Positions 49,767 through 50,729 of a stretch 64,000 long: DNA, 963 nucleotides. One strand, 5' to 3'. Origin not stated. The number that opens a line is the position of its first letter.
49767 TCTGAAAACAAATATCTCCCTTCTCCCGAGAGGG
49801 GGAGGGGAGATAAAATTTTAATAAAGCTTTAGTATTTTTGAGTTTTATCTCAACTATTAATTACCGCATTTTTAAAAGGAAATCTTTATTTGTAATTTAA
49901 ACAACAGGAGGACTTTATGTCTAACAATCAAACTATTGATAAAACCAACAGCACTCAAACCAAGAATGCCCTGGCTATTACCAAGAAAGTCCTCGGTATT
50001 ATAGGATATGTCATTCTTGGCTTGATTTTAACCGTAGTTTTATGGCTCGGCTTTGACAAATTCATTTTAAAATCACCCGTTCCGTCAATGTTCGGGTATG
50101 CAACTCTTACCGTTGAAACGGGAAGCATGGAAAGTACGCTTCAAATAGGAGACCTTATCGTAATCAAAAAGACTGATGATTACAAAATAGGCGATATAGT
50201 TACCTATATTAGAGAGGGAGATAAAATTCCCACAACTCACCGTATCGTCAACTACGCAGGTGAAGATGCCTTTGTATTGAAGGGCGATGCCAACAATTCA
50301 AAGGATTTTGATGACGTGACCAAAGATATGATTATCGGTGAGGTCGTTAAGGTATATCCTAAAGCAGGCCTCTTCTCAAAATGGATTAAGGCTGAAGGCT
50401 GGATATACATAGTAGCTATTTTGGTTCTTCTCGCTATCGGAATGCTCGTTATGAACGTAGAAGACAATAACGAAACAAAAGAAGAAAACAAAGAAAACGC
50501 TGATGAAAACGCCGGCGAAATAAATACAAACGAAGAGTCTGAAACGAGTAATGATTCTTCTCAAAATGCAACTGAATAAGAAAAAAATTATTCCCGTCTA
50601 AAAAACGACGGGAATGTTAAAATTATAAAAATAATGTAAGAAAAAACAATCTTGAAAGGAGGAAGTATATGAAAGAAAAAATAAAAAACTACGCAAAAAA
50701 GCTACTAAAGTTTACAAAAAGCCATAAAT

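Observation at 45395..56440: Expanded TapA-SipW-TasA-like secreted fibre/adhesin locus: two SipW-type peptidases plus five cargo proteins, four with a shared variant signal junction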

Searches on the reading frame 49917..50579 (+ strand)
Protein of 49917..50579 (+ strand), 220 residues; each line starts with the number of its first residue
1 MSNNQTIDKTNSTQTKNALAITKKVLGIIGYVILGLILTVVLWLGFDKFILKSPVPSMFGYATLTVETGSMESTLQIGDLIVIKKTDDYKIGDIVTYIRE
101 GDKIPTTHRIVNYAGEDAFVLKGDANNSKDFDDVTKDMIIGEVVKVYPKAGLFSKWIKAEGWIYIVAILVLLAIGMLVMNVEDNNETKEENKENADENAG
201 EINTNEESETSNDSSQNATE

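Call 3: search_protein_families(library=pfam, proteins=[window:49917-50579:+], max_evalue=0.1)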
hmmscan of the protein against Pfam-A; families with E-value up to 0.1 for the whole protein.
window:49917-50579:+ (220 aa): 7 families
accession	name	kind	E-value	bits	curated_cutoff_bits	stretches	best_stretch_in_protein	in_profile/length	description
PF10502.14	Peptidase_S26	-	5.3e-06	26.9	22.9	1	57-116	19-83/168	Signal peptidase, peptidase S26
PF00717.28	Peptidase_S24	-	2.9e-05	24.2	23.3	1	62-144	36-116/116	Peptidase S24-like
PF13273.12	DUF4064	-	0.0049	17.5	32.1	0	161-210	9-52/102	Protein of unknown function (DUF4064)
PF20134.4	DUF6524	-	0.029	14.6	27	0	19-65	55-101/131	Family of unknown function (DUF6524)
PF04415.17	DUF515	-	0.036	12.9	29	1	83-143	188-249/449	Protein of unknown function (DUF515)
PF14296.11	O-ag_pol_Wzy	-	0.043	12.9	26.6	0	134-197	65-128/468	O-antigen polysaccharide polymerase Wzy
PF25184.1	YxzE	-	0.055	14.9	40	0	162-215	3-49/65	YxzE-like putative bacteriocin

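Call 4: search_protein_families(library=ncbifam, proteins=[window:49917-50579:+], max_evalue=0.1)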
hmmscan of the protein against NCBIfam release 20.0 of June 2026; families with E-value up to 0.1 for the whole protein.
window:49917-50579:+ (220 aa): 8 families
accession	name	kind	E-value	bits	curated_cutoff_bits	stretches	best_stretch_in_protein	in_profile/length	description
TIGR02228.1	sigpep_I_arch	equivalog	3.6e-22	78.9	51.85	1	31-181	8-155/158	signal peptidase I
NF046067.1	SigPepSipWBacil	equivalog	2.9e-17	62.9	190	1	54-194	31-182/189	signal peptidase I SipW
TIGR02227.1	sigpep_I_bact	equivalog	6.9e-09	35.8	47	1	56-117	15-81/162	signal peptidase I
NF045849.1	ICE_MMCAP2_0565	equivalog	0.031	13.9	40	1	161-192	22-54/80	Mbov_0395 family pilin-like conjugal transfer protein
NF046012.1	adhes_ESA_00282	equivalog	0.039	13.7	100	1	163-210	5-50/167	ESA_00282 family adhesion-associated protein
TIGR03980.1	prismane_assoc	subfamily_domain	0.044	13.8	44.95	0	134-150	1-17/58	hybrid cluster protein-associated redox disulfide domain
NF006283.1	PRK08455.1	equivalog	0.044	13.4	187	1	165-215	25-75/182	flagellar basal body-associated protein FliL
NF053738.1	S2SprSpoIIQBc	equivalog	0.093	12.3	250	0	162-216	27-80/232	stage II sporulation protein SpoIIQ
